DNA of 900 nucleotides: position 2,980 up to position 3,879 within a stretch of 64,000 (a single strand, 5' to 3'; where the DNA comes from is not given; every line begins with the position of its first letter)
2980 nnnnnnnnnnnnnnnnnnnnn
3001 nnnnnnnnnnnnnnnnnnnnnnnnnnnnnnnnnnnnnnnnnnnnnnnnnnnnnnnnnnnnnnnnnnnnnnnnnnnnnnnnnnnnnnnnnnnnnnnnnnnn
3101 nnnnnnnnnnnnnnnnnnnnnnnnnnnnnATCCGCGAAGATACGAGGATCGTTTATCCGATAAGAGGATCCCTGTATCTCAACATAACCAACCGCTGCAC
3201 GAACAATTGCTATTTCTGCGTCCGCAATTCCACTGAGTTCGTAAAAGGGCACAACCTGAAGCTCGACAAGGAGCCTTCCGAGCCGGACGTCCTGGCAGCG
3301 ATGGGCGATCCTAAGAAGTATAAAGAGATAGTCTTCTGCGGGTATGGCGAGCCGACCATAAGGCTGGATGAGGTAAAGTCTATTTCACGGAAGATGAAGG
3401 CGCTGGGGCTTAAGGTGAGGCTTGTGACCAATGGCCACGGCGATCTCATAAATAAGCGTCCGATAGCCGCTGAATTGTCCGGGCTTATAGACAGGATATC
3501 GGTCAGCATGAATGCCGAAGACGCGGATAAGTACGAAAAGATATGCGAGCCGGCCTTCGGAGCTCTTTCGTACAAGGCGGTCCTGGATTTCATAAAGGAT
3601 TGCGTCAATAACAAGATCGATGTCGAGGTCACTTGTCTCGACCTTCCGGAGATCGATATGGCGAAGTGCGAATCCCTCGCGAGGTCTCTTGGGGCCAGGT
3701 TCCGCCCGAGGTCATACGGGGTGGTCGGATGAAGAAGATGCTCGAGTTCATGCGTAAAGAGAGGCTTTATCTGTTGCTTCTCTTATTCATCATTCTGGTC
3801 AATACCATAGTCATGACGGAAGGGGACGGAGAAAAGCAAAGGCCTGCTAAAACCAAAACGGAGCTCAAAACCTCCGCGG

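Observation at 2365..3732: TatD hydrolase and its usually separate radical SAM partner fused into one polypeptide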

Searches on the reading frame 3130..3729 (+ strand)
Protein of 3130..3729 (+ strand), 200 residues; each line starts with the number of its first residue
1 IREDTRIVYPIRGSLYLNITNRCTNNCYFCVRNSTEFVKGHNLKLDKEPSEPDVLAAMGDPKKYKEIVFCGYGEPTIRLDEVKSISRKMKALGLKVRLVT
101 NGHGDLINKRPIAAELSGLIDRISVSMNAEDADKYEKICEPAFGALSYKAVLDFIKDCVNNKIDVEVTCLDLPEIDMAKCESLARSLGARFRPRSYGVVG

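Call 5: find_homologous_proteins(query=window:3130-3729:+, max_evalue=0.00001)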
Query seq(200 aa) (200 aa): 3265 proteins with E <= 0.00001 among 3394 candidates; the best 120 are listed.
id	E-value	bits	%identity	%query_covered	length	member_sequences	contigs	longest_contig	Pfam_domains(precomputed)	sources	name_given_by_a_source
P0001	9.3e-90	318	69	99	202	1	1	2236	PF04055.28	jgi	jgi:TatD DNase family protein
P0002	1.2e-87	311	68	98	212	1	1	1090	PF04055.28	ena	-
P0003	2.9e-84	300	66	99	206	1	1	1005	PF04055.28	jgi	jgi:TatD DNase family protein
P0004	2.0e-83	297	65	97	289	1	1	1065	PF01026.28,PF04055.28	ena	-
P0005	6.2e-83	295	65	99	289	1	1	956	PF01026.28,PF04055.28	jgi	jgi:TatD DNase family protein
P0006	8.7e-83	295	67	98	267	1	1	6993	PF01026.28,PF04055.28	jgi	jgi:TatD DNase family protein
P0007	2.0e-82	294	64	99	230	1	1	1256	PF04055.28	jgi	jgi:TatD DNase family protein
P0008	1.6e-81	291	62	98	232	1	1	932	PF04055.28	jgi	jgi:TatD DNase family protein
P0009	7.8e-81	288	64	98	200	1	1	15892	PF04055.28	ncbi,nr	ncbi:MAG: TatD family nuclease-associated radical SAM protein [Candidatus Omnitrophica bacterium]|nr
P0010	1.2e-80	288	61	100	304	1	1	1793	PF01026.28,PF04055.28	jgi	jgi:TatD DNase family protein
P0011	1.5e-80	288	62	100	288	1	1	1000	PF01026.28,PF04055.28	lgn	-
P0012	2.0e-80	287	62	99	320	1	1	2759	PF01026.28,PF04055.28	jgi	-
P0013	1.6e-79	284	63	99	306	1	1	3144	PF01026.28,PF04055.28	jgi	jgi:TatD DNase family protein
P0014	4.6e-79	283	62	99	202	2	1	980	PF04055.28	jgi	-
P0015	9.0e-79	282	60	99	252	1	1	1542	PF04055.28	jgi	jgi:TatD DNase family protein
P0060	1.1e-61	226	54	97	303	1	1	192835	PF01026.28,PF04055.28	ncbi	-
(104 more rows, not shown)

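Call 10: find_encoding_contigs(protein=P0060, flank=6000, max_places=3)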
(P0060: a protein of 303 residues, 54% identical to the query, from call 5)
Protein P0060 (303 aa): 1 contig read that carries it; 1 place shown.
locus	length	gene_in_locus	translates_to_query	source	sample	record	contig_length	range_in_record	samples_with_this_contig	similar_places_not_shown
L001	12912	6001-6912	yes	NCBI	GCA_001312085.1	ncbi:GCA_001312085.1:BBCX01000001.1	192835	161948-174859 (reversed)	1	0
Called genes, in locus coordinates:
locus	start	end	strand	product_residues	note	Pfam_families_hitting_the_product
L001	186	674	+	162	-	PF01261:AP_endonuc_2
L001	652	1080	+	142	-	PF01261:AP_endonuc_2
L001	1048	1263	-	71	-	PF01259:SAICAR_synt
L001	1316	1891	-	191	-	PF01259:SAICAR_synt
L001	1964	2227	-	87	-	PF08543:Phos_pyr_kin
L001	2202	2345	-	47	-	PF08543:Phos_pyr_kin (weak)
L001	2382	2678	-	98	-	PF08543:Phos_pyr_kin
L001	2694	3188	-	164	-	PF03631:Virul_fac_BrkB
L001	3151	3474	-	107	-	PF03631:Virul_fac_BrkB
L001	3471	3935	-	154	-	PF04909:Amidohydro_2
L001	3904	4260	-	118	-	-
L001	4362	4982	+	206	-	PF01676:Metalloenzyme, PF10143:PhosphMutase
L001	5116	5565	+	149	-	PF01676:Metalloenzyme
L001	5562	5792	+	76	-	PF01026:TatD_DNase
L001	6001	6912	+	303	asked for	PF01026:TatD_DNase, PF04055:Radical_SAM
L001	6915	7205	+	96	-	-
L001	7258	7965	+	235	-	PF06750:A24_N_bact, PF01478:Peptidase_A24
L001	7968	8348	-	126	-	-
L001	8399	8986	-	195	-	-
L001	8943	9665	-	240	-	PF00343:Phosphorylase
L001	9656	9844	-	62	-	-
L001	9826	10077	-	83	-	PF02621:VitK2_biosynth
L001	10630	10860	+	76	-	PF01649:Ribosomal_S20p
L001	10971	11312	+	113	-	PF07690:MFS_1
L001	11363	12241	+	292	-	PF06609:TRI12 (weak), PF07690:MFS_1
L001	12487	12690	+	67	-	PF00106:adh_short, PF13561:adh_short_C2 (weak)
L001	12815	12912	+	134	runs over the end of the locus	PF00106:adh_short, PF13561:adh_short_C2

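Call 12: search_solved_structures(query=window:3148-3729:+, max_evalue=1)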
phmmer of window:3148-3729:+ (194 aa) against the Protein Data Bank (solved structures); distinct sequences matched with E-value up to 1: 5.
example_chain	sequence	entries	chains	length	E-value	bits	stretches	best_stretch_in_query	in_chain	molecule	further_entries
6c8v_A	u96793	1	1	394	0.0037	20.3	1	4-132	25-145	Coenzyme PQQ synthesis protein E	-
7tol_A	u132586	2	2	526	0.013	18.5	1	11-96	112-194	glycerol dibiphytanyl glycerol tetraether - macrocyclic archaeol synthase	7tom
1tv7_A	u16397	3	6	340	0.35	13.8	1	4-151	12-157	Molybdenum cofactor biosynthesis protein A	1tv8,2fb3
2fb2_A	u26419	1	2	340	0.35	13.8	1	4-151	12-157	Molybdenum cofactor biosynthesis protein A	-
22jw_O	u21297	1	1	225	0.6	13.1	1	121-178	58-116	Hemoglobin linker 2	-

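Call 16: search_protein_representatives(protein=window:3148-3729:+)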
Query: 194 residues. Proteins with E-value up to 0.001 (for the whole library): 1652; up to 1e-10: 834; up to 1e-30: 251. The best 150 are listed.
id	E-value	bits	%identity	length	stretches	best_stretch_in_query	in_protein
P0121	8.6e-69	247.4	59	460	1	1-194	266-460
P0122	1.2e-62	227.4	56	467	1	1-194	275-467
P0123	1.2e-60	220.8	54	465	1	1-194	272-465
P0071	1.6e-60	220.4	62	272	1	1-194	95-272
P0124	2.5e-59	216.5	53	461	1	1-194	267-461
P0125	1.8e-57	210.5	51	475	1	1-191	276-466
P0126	4.9e-57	209.1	52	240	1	1-194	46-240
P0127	1.1e-56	207.9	50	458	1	1-194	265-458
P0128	1.3e-56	207.7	50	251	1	1-191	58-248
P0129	2.0e-56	207.1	51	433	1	2-194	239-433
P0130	3.0e-56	206.5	50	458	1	2-194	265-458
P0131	1.0e-55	204.8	51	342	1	1-193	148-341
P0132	1.0e-55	204.8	47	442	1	3-193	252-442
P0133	2.0e-54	200.6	50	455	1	1-194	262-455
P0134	3.2e-54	199.9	48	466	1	1-190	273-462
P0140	1.0e-52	195.0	50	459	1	1-191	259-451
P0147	1.3e-50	188.1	51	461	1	1-194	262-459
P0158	1.3e-48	181.6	48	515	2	42-194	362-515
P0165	2.3e-46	174.3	46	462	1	1-193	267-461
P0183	2.9e-44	167.4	44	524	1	1-194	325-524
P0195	3.2e-43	164.0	46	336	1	2-190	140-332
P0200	5.4e-43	163.3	44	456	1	2-193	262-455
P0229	6.0e-41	156.6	46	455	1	1-194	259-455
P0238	4.7e-40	153.7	45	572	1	1-191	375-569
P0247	1.8e-39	151.8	43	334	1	2-186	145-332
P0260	1.6e-38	148.7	39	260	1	2-190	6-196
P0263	2.4e-38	148.1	41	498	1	2-193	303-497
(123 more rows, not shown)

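Call 20: find_related_loci(query=A2, collection=genome_contigs, flank=8000)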
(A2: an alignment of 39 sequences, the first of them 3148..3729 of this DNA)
Query A2 (194 aa) in genome_contigs; peptide patterns used: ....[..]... (x = any residue, [..] = any of these).
600 stretches matched a pattern (row limit reached: there are more); 598 encode a relative of the query (tblastn E <= 1e-3); the best 80 are kept; 80 distinct loci.
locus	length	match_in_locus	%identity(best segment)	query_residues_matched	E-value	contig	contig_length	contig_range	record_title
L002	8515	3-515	65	24-194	3e-77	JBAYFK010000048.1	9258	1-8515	MAG: Candidatus Omnitrophota bacterium isolate SO_2016_GW1_1 scaffold13840_OW334_2016, whole genome shotgun sequence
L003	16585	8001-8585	59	1-194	5e-76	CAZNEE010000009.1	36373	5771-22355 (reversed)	MAG TPA_asm: uncultured Planctomycetia bacterium isolate binchicken_co334_196 genome assembly, contig: NODE_1844_length_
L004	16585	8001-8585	56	1-194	8e-75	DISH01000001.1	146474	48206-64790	MAG TPA_asm: Candidatus Omnitrophica bacterium UBA6215 UBA6215_contig_7599, whole genome shotgun sequence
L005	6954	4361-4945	56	1-194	3e-72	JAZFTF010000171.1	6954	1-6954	MAG: Candidatus Omnitrophota bacterium isolate BS2bin.27 BS2bin.27_171, whole genome shotgun sequence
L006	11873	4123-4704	57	1-194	3e-72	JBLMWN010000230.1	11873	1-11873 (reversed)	MAG: Betaproteobacteria bacterium isolate MAG281 PRJNA957066_bin7_renamed_267, whole genome shotgun sequence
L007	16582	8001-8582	53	1-194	3e-70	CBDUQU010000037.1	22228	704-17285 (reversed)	MAG TPA_asm: uncultured bacterium isolate SRR22302359_binner13_Refined_3 genome assembly, contig: ERZ25073601.333, whole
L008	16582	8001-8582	53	1-194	5e-70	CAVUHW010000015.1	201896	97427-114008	MAG: Nitrospirota bacterium isolate MFD02199.bin.2.126 genome assembly, contig: contig_37826, whole genome shotgun seque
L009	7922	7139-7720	54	1-194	8e-69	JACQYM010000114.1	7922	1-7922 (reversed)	MAG: Deltaproteobacteria bacterium isolate NC_groundwater_1541_Pr4_S-0.65um_57_8 SR1-18-Sp65_coassembly_scaffold_98170,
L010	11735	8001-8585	52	1-194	2e-68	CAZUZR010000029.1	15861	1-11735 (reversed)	MAG TPA_asm: uncultured Planctomycetia bacterium isolate binchicken_co266_232 genome assembly, contig: NODE_6165_length_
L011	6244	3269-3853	54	1-194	2e-68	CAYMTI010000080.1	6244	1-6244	MAG TPA_asm: uncultured Planctomycetia bacterium isolate binchicken_co291_57 genome assembly, contig: NODE_4856_length_6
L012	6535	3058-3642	51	1-194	2e-68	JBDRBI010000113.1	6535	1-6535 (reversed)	MAG: Candidatus Omnitrophota bacterium isolate MEGAHIT-group-1.110 k141_12023539, whole genome shotgun sequence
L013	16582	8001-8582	54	1-194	4e-68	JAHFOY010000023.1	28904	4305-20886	MAG: Planctomycetota bacterium isolate nzgw514 NODE_1457_length_28905_cov_3.706121, whole genome shotgun sequence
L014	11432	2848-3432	54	1-194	7e-68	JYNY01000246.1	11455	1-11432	Candidatus Omnitrophus magneticus isolate SKK-01 SAG1373, whole genome shotgun sequence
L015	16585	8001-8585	54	1-194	3e-67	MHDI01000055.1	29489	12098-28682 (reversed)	MAG: Nitrospinae bacterium RIFCSPHIGHO2_02_FULL_39_82 rifcsphigho2_02_scaffold_3565, whole genome shotgun sequence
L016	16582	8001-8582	52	1-194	2e-67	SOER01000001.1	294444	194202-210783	MAG: Candidatus Loosdrechtia aerotolerans isolate YC1 NODE_1_length_294444_cov_12.029781, whole genome shotgun sequence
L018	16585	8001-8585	52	1-194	6e-67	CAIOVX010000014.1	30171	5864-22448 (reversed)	MAG: Candidatus Firestonebacteria bacterium isolate AM4_bin-387 genome assembly, contig: bin-387:014/103, whole genome s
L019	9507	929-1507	53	1-194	6e-67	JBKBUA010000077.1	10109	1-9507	MAG: Thermodesulfovibrionales bacterium isolate 21H_023.bin.63 NODE_77_length_10109_cov_14.061104, whole genome shotgun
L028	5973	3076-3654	50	1-194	3e-63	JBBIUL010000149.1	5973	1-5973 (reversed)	MAG: Nitrospira sp. isolate PBS170224_bin_52 NODE_9750_length_5973_cov_8.53883, whole genome shotgun sequence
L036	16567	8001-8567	52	1-188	1e-60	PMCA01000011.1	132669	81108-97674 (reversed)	MAG: Elusimicrobia bacterium isolate fen_1175 73.20120700_E3M.237_contig_31572, whole genome shotgun sequence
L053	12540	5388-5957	45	1-190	1e-57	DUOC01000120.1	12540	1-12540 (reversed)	MAG TPA_asm: Thermoanaerobacterales bacterium isolate AS08sgBPME_136 208505_AS08, whole genome shotgun sequence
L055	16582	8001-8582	48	1-194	5e-57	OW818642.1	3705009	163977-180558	metagenome genome assembly, chromosome: 1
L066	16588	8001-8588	49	1-190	4e-56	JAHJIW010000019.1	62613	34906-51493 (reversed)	MAG: Candidatus Margulisiibacteriota bacterium isolate Modern_marine_rock_biofilm.mb.116 Modern_marine_roc.mb.116_k141_8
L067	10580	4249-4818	47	3-192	3e-56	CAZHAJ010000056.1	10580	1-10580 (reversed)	MAG TPA_asm: uncultured Peptococcaceae bacterium isolate binchicken_co168_210 genome assembly, contig: NODE_10560_length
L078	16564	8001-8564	46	3-190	8e-55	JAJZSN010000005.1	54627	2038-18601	MAG: Bacillota bacterium isolate SKS3.bin3 NODE_828_length_54627_cov_2.206349, whole genome shotgun sequence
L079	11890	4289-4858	46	1-190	1e-54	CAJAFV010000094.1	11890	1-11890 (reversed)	MAG: uncultured Geobacteraceae bacterium isolate A-4_bin-085 genome assembly, contig: bin-085:94/99, whole genome shotgu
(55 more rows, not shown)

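Call 25: search_protein_families(library=pfam, proteins=[L003:5305-6903:+, L003:4495-5298:+, L003:3506-4477:+, L003:2887-3537:+], max_evalue=0.001)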
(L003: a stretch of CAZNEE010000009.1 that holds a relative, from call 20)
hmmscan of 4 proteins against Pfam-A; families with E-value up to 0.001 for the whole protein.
L003:5305-6903:+ (533 aa): 5 families
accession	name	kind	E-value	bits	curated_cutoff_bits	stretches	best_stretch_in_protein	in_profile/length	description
PF09334.17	tRNA-synt_1g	-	1.9e-100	336.8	20.1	2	156-368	178-391/391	tRNA synthetases class I (M)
PF00133.28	tRNA-synt_1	-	7.1e-28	97.9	22.7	2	3-220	24-245/414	tRNA synthetases class I (I, L, M and V)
PF01406.26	tRNA-synt_1e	-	1.5e-13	51.2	27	2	13-126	19-128/301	tRNA synthetases class I (C) catalytic domain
PF08264.19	Anticodon_1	-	7.7e-10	39.3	25.1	1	402-508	8-113/148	Anticodon-binding domain of tRNA ligase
PF19303.5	Anticodon_3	-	3.5e-07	30.7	23.5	1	417-531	31-135/152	Anticodon binding domain of methionyl tRNA ligase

L003:4495-5298:+ (268 aa): 1 family
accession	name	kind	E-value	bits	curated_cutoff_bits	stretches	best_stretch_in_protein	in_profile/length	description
PF04468.17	PSP1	-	7.2e-34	116.4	27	1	63-147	2-86/86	PSP1 C-terminal conserved region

L003:3506-4477:+ (324 aa): 2 families
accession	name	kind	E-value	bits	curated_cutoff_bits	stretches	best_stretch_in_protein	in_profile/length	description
PF13177.12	DNA_pol3_delta2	-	9.5e-51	172.4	27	1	9-170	1-160/161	DNA polymerase III, delta subunit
PF00004.35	AAA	-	0.00016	22.6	21.2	1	31-167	2-128/131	ATPase family associated with various cellular activities (AAA)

L003:2887-3537:+ (217 aa): 2 families
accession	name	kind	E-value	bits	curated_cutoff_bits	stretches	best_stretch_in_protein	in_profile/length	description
PF02223.23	Thymidylate_kin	-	1.5e-47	162.1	27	1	13-202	1-185/185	Thymidylate kinase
PF13521.12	AAA_28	-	5.7e-06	27.1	27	1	11-116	2-96/164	AAA domain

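Call 38: search_protein_families(library=pfam, proteins=[L002:609-1619:+, L019:6555-7814:-, L028:910-2211:+, L007:8662-9465:+, L019:1485-2600:-, L018:8590-9399:+, L003:9686-10714:+, L013:6749-7201:+, L013:8599-9141:+, L055:6400-7194:+], max_evalue=0.001)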
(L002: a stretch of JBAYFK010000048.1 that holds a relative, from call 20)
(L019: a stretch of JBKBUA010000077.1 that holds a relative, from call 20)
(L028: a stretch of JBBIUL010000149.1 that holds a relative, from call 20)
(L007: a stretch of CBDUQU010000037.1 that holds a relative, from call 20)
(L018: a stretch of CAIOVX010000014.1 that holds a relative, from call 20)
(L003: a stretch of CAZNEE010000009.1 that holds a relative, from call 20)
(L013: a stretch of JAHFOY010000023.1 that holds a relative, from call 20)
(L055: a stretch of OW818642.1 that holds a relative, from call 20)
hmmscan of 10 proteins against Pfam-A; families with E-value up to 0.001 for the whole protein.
L002:609-1619:+ (337 aa): 1 family
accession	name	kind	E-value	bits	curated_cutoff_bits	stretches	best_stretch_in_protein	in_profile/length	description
PF02517.21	Rce1-like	-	1.1e-20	74.1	22.4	1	237-323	4-92/93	Type II CAAX prenyl endopeptidase Rce1-like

L019:6555-7814:- (419 aa): 5 families
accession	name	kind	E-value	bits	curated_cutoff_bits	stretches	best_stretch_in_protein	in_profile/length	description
PF13393.11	tRNA-synt_His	-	1.5e-46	159.5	25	1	10-312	1-308/308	Histidyl-tRNA synthetase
PF00587.30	tRNA-synt_2b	-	4.4e-18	66.4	29.3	1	68-318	1-177/179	tRNA synthetase class II core domain (G, H, P, S and T)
PF03129.25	HGTP_anticodon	-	1.2e-13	51.5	21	1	330-414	3-90/94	Anticodon binding domain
PF01409.25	tRNA-synt_2d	-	4.2e-05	23.6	19.8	0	23-130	20-129/246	tRNA synthetases class II core domain (F)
PF00152.25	tRNA-synt_2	-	0.00056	19.5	25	0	284-322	260-298/308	tRNA synthetases class II (D, K and N)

L028:910-2211:+ (434 aa): 2 families
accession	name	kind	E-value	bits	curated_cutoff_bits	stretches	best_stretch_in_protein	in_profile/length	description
PF10143.14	PhosphMutase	-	8.9e-48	162.8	21.5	1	79-251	1-168/170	2,3-bisphosphoglycerate-independent phosphoglycerate mutase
PF01676.23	Metalloenzyme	-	8.7e-43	147.1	24.3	1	47-423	2-250/252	Metalloenzyme superfamily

L007:8662-9465:+ (268 aa): 6 families
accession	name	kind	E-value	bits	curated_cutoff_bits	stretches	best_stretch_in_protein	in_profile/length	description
PF00398.26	RrnaAD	-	1.7e-61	208.1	24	1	6-262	5-260/263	Ribosomal RNA adenine dimethylase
PF13649.12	Methyltransf_25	-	3.4e-06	28.1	27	1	35-93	1-62/97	Methyltransferase domain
PF08241.18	Methyltransf_11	-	8.8e-05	23.5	21.2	1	36-93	1-58/95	Methyltransferase domain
PF08242.18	Methyltransf_12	-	0.0003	21.9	30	1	36-89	1-56/98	Methyltransferase domain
PF01728.25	FtsJ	-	0.00049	20.5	24.1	0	25-103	14-94/181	FtsJ-like methyltransferase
PF01269.23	Fibrillarin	-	0.00078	19.1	27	0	23-86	63-129/227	Fibrillarin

L019:1485-2600:- (371 aa): 7 families
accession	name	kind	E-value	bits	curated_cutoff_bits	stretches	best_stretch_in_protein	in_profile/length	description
PF13487.12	HD_5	-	2.7e-40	138.4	27.2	1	192-356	3-170/170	HD domain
PF01966.28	HD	-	1.4e-21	77.4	22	1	204-325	2-116/116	HD domain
PF13492.12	GAF_3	-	6.2e-10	40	27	1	43-174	2-129/129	GAF domain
PF13185.12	GAF_2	-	1.2e-09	39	28.6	1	41-173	2-136/136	GAF domain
PF01590.32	GAF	-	1e-08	36.2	22.4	1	43-172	2-133/133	GAF domain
PF08668.18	HDOD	-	0.00013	22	22.9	1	199-267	91-157/196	HDOD domain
PF15714.11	SpoVT_C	-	0.00027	21.4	27.5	0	125-166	80-121/128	Stage V sporulation protein T C-terminal, transcription factor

L018:8590-9399:+ (270 aa): 3 families
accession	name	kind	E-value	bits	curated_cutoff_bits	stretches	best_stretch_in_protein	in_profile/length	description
PF06725.17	3D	-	1.2e-12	48.3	23.8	1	210-268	2-70/72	3D domain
PF07501.17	G5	-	3.9e-10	40.3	23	1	94-158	10-74/75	G5 domain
PF03990.20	DUF348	-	0.00037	20.6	24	1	31-69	3-41/41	G5-linked-Ubiquitin-like domain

L003:9686-10714:+ (343 aa): 1 family
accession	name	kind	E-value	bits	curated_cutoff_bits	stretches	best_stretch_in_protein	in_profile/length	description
PF01008.23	IF-2B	-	3.9e-85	285.9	22.4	1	45-330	2-278/280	Initiation factor 2 subunit family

L013:6749-7201:+ (151 aa): 3 families
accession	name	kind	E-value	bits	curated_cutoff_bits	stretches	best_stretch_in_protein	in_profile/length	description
PF02021.23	UPF0102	-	4.7e-29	101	23.6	1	33-123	1-80/80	Uncharacterised protein family UPF0102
PF08378.17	NERD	-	3.8e-06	27.8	22.1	1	30-85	2-64/111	Nuclease-related domain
PF01939.22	NucS_C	-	4.1e-05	24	24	1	43-82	17-57/124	Endonuclease NucS C-terminal domain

L013:8599-9141:+ (181 aa): 4 families
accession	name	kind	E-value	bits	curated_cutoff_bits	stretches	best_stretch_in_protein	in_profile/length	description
PF00583.31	Acetyltransf_1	-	7.1e-14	52.5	20.7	1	65-142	32-116/116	Acetyltransferase (GNAT) family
PF13508.13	Acetyltransf_7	-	5.9e-12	46.2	27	1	67-143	4-83/84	Acetyltransferase (GNAT) domain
PF13673.13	Acetyltransf_10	-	6.4e-08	33.1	23.6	1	50-149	14-114/128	Acetyltransferase (GNAT) domain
PF23209.2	IDM1_C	-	2e-05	25.1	33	1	68-150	33-120/140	Increased DNA methylation 1, C-terminal domain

L055:6400-7194:+ (265 aa): 22 families
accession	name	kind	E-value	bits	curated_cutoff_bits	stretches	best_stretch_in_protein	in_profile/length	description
PF13432.12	TPR_16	-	9.2e-48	160.7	32.7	5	147-208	2-63/65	Tetratricopeptide repeat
PF07719.23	TPR_2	-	2.8e-40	133.6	27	4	40-73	1-34/34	Tetratricopeptide repeat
PF00515.34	TPR_1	-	1e-37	126.9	27.8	4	108-141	1-34/34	Tetratricopeptide repeat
PF13414.12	TPR_11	-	1e-35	121.6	26.8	4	149-189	1-41/42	TPR repeat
PF13431.12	TPR_17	-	2.3e-34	115.2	24.4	4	96-128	1-33/34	Tetratricopeptide repeat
PF13181.12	TPR_8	-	8.5e-30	100.8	25.7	1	75-107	2-34/34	Tetratricopeptide repeat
PF13428.12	TPR_14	-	3.1e-28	95.8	23.5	2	40-82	1-43/44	Tetratricopeptide repeat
PF14559.12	TPR_19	-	3.4e-28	98.2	25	3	152-207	1-56/68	Tetratricopeptide repeat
PF13424.12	TPR_12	-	4.2e-22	78.6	30.1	3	76-137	5-74/77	Tetratricopeptide repeat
PF23914.1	TPR_CcmH_CycH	-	2.4e-17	63.7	42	1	34-140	44-153/158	Cytochrome c-type biogenesis protein H TPR domain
PF13176.12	TPR_7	-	1.2e-15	56.6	27.9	0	110-140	1-31/36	Tetratricopeptide repeat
PF13174.12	TPR_6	-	1.4e-15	57.2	26.3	0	41-64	1-24/33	Tetratricopeptide repeat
PF12895.13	ANAPC3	-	3e-11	43.9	27.2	1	122-197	3-77/82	Anaphase-promoting complex, cyclosome, subunit 3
PF13371.12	TPR_9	-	2.1e-10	40.9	35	0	84-142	5-63/73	Tetratricopeptide repeat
PF14561.12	TPR_20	-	1.1e-09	38.9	25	0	161-209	7-55/90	Tetratricopeptide repeat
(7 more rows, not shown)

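Call 39: predict_structure(alignment_id=A3)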
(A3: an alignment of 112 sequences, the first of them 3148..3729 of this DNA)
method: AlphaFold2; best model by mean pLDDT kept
length: 194 residues; sequences in the alignment: 112
mean_pLDDT: 96.2   pTM: 0.91
mean pLDDT of the five models: 96.2, 95.9, 95.8, 95.6, 95.6
residues with pLDDT >= 90: 184; 70-90: 9; 50-70: 1; < 50: 0
segments of 3 or more residues with pLDDT < 50: none
pLDDT, mean of each block of 10 residues (from residue 1): 95 97 92 93 97 97 97 99 98 98 98 98 97 96 98 99 95 98 95 72
secondary structure, 60 per line:
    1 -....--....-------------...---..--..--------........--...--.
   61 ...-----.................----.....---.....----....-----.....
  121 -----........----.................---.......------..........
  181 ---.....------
elements in order: E2-5 E8-11 H45-52 E60-63 H69-85 E90-94 H98-102 H107-110 E116-120 H126-133 H138-154 E158-164 H171-180 E184-188
